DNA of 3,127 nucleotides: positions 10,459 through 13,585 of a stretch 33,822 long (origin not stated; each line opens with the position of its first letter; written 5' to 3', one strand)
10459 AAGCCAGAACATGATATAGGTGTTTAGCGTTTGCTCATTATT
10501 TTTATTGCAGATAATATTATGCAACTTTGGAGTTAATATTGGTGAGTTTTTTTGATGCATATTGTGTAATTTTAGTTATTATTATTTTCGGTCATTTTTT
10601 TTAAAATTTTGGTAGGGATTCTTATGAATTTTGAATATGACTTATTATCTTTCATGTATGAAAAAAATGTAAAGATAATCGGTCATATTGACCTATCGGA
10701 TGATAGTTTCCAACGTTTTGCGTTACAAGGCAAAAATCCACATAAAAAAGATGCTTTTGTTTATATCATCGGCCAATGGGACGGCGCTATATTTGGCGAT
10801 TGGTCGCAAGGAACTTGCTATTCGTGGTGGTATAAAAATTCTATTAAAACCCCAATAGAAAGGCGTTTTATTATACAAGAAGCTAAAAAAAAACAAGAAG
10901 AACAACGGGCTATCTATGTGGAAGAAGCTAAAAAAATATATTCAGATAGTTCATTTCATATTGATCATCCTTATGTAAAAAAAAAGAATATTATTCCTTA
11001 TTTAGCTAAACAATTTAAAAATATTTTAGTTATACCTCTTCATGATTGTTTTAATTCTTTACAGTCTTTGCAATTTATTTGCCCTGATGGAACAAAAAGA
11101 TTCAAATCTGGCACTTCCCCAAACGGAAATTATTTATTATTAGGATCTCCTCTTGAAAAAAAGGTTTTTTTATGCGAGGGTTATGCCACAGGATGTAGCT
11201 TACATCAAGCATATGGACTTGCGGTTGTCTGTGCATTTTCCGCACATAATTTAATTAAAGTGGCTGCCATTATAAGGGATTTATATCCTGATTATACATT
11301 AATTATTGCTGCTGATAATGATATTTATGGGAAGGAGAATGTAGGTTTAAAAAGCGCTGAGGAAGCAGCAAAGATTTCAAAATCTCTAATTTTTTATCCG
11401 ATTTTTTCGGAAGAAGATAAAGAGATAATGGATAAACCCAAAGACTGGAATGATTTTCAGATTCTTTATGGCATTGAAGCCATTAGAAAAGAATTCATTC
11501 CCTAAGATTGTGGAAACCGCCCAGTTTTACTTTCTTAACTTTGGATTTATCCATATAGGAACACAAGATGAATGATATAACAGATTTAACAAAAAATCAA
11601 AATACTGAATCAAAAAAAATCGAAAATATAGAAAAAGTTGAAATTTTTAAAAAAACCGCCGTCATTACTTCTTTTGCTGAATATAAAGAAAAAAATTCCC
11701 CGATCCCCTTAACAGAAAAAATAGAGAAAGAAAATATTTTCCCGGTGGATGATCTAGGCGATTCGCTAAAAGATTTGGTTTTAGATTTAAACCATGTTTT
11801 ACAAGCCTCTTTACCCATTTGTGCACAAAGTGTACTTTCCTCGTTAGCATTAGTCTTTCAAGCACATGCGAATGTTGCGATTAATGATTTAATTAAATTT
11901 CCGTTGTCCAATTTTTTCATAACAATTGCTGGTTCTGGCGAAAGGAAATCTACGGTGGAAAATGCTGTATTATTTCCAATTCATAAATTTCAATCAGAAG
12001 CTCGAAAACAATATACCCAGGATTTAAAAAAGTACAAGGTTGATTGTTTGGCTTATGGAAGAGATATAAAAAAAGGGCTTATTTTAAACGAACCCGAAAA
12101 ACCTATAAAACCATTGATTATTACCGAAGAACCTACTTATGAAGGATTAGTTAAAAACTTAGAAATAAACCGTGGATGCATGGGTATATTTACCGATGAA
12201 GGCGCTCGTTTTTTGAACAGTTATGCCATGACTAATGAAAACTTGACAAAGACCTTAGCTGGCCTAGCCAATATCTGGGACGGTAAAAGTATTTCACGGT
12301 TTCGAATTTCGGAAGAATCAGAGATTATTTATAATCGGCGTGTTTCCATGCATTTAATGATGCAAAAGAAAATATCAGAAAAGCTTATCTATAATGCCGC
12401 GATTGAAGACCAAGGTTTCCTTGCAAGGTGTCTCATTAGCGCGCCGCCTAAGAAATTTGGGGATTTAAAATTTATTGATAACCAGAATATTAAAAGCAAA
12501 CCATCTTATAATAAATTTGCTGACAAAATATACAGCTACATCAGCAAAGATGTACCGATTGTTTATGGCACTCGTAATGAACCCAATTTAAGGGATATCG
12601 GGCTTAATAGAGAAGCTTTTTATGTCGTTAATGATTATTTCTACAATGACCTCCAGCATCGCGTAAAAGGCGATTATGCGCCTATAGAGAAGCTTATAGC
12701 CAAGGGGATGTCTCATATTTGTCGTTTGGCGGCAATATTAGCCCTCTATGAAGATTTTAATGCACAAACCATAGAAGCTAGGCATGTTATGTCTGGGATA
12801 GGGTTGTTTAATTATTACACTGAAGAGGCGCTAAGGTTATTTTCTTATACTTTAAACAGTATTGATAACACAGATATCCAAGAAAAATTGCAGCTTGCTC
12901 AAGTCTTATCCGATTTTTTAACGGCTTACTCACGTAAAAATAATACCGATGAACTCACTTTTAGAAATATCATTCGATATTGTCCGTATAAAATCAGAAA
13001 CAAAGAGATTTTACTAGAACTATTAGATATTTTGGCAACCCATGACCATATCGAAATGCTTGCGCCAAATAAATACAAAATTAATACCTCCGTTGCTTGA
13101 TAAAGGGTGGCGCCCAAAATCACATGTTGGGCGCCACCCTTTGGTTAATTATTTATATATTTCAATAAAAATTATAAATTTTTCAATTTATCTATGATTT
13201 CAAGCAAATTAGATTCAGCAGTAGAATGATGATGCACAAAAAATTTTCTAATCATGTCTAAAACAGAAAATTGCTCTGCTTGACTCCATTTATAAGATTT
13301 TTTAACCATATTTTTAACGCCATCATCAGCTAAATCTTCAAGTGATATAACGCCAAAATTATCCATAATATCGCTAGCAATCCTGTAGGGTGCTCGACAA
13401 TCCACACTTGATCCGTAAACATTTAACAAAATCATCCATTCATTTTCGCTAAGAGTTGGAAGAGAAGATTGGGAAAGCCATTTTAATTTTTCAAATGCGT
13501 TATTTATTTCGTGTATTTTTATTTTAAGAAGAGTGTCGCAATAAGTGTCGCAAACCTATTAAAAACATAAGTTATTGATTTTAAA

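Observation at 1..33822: Complete integrase-less P22-like podovirus genome with plasmid maintenance genes: candidate podovirus-type phage-plasmid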

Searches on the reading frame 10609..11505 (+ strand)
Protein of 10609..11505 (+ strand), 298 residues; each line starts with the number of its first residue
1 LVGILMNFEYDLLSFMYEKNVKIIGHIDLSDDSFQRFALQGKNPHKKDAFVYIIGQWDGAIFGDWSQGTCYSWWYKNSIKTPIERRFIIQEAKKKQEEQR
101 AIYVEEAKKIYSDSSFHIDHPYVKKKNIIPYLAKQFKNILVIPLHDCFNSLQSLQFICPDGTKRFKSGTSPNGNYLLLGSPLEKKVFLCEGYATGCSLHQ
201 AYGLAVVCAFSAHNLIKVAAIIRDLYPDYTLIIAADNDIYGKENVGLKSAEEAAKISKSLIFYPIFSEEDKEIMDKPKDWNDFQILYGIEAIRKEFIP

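Call 6: search_protein_families(library=pfam, max_evalue=0.01, proteins=[window:10609-11505:+])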
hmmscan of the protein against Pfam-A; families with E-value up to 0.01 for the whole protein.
window:10609-11505:+ (298 aa): 2 families
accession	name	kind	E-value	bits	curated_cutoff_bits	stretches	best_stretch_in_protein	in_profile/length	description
PF13362.12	Toprim_3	-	3.8e-08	34.1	27.2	1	186-284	2-89/95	Toprim domain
PF13662.12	Toprim_4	-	0.0038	17.9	25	1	185-243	2-65/85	Toprim domain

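Call 18: search_protein_families(library=phrogs, max_evalue=0.001, proteins=[window:10609-11505:+])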
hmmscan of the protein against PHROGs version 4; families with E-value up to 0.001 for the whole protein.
window:10609-11505:+ (298 aa): 6 families
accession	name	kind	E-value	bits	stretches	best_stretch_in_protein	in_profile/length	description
phrog_2249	-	DNA, RNA and nucleotide metabolism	3.3e-50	172.6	1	90-296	106-319/802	DNA primase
phrog_35358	-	DNA, RNA and nucleotide metabolism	7.3e-35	121.2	1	45-296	70-357/968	DNA primase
phrog_4913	-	DNA, RNA and nucleotide metabolism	1e-23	84.2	1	90-295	140-374/1290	replication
phrog_510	-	DNA, RNA and nucleotide metabolism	1e-13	51.9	1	154-253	207-316/667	DNA primase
phrog_25777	-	DNA, RNA and nucleotide metabolism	3.5e-08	33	1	138-264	199-326/907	DNA primase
phrog_1139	-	DNA, RNA and nucleotide metabolism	6.3e-08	32.1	1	156-283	146-268/895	DNA primase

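Call 101: search_protein_families(library=ncbifam, max_evalue=0.001, proteins=[window:10609-11505:+])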
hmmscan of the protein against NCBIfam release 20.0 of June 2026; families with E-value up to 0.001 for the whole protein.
window:10609-11505:+ (298 aa): 0 families

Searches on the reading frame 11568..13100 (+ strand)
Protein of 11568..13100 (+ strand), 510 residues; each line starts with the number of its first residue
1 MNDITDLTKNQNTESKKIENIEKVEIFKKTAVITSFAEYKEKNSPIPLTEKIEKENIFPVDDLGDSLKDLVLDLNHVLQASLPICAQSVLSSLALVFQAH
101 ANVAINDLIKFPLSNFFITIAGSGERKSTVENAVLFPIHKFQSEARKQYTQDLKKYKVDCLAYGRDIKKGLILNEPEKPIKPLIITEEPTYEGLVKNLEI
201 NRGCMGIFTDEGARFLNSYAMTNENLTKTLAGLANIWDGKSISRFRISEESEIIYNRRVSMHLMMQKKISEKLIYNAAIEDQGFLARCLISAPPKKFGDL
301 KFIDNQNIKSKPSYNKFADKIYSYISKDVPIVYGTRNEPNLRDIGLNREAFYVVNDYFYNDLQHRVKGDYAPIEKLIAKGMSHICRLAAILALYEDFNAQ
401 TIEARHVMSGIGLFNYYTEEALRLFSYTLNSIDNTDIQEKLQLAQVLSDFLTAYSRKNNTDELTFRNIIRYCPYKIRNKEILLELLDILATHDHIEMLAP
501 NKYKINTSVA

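Call 6: search_protein_families(library=pfam, max_evalue=0.01, proteins=[window:11568-13100:+])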
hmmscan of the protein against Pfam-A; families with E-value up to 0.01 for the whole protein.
window:11568-13100:+ (510 aa): 1 family
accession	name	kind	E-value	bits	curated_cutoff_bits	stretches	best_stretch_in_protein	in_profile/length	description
PF13148.11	DUF3987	-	8.8e-65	219.7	27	1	79-426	1-363/364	Protein of unknown function (DUF3987)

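Call 18: search_protein_families(library=phrogs, max_evalue=0.001, proteins=[window:11568-13100:+])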
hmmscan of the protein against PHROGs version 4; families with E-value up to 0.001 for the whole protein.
window:11568-13100:+ (510 aa): 3 families
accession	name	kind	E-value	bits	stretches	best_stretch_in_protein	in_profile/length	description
phrog_2373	-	DNA, RNA and nucleotide metabolism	2.4e-42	146.2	1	39-472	38-471/515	DNA helicase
phrog_10514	-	DNA, RNA and nucleotide metabolism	2.2e-08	33.8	1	185-425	427-670/750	DNA primase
phrog_3022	-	DNA, RNA and nucleotide metabolism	0.00055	19.4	0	283-468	553-733/788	DNA primase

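Call 92: search_dna_similar(query=window:11568-13100:+, collection=plasmids, mode=protein, max_rows=15)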
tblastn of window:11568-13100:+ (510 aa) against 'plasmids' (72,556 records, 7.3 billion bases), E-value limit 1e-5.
Records with a match: 43; places in all: 47; records where one place covers at least 80% of the query: 40.
Best place of each record, by identity: <60% 43.
By first word of the organism name: Legionella 26; Escherichia 4; Citrobacter 3; Salmonella 3; Psychrobacter 2; Paracoccus 1; Pseudomonas 1; Leclercia 1; Enterobacter 1; Klebsiella 1.
By predicted mobility (MOB-suite, as given by PLSDB): conjugative 30; non-mobilizable 13.
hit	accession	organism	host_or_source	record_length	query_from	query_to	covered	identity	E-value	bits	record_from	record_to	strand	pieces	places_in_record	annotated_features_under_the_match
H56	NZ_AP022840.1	Legionella antarctica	-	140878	13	505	97%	27.5%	1e-33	143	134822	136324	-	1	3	YfjI family protein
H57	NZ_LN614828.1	Legionella fallonii LLAP-10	-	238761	43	506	91%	28.1%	4e-33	141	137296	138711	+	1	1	YfjI family protein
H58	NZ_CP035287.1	Paracoccus versutus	whole organism,soil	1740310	43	495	89%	28.3%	2e-39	160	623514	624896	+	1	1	none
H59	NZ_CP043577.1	Pseudomonas putida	bacterial isolate,biofilm reactor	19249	42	473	85%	29.3%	8e-48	185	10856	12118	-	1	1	YfjI family protein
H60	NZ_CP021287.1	Legionella pneumophila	Homo sapiens,human lung tissue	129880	4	498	97%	25.4%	8e-33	140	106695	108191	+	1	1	YfjI family protein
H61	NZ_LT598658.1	Legionella pneumophila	Homo sapiens,clinical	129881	4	498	97%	25.4%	8e-33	140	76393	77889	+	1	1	YfjI family protein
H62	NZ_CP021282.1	Legionella pneumophila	Homo sapiens,human lung tissue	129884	4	498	97%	25.4%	8e-33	140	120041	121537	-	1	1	YfjI family protein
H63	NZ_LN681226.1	Legionella hackeliae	-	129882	4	498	97%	25.4%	8e-33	140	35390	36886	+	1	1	YfjI family protein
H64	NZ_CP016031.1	Legionella pneumophila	Isolate,clinical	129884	4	498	97%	25.4%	8e-33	140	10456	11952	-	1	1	YfjI family protein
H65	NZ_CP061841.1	Legionella pneumophila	pure culture,drinking water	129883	4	498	97%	25.4%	8e-33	140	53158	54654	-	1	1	YfjI family protein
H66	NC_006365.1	Legionella pneumophila str. Paris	-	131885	4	498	97%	25.4%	8e-33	140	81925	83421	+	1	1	YfjI family protein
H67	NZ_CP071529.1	Legionella lytica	Acanthamoeba castellanii,bacterial ...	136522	45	505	90%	26.9%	1e-27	125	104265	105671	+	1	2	YfjI family protein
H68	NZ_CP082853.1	Legionella anisa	-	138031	45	498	89%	25.4%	2e-32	139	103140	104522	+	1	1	YfjI family protein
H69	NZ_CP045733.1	Legionella sp. MW5194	Water,water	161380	45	498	89%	25.2%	2e-31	137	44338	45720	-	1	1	YfjI family protein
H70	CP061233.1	Escherichia coli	Sheep,cell culture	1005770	58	502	87%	25.6%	1e-24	115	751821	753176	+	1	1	DUF3987 domain-containing protein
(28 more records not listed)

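Call 100: search_protein_families(library=padloc, max_evalue=0.001, proteins=[window:11568-13100:+])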
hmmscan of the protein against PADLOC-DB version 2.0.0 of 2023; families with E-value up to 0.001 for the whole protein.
window:11568-13100:+ (510 aa): 0 families

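Call 101: search_protein_families(library=ncbifam, max_evalue=0.001, proteins=[window:11568-13100:+])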
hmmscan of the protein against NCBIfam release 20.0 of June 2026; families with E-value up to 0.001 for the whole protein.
window:11568-13100:+ (510 aa): 0 families

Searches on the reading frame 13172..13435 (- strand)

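Call 97: search_protein_families(library=pfam, max_evalue=0.1, proteins=[window:13172-13435:-])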
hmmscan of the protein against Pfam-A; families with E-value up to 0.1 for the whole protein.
window:13172-13435:- (87 aa): 1 family
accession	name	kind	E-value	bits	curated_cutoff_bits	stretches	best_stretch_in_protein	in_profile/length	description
PF08324.17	PUL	-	0.025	14.3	25.5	1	37-74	60-97/277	PUL domain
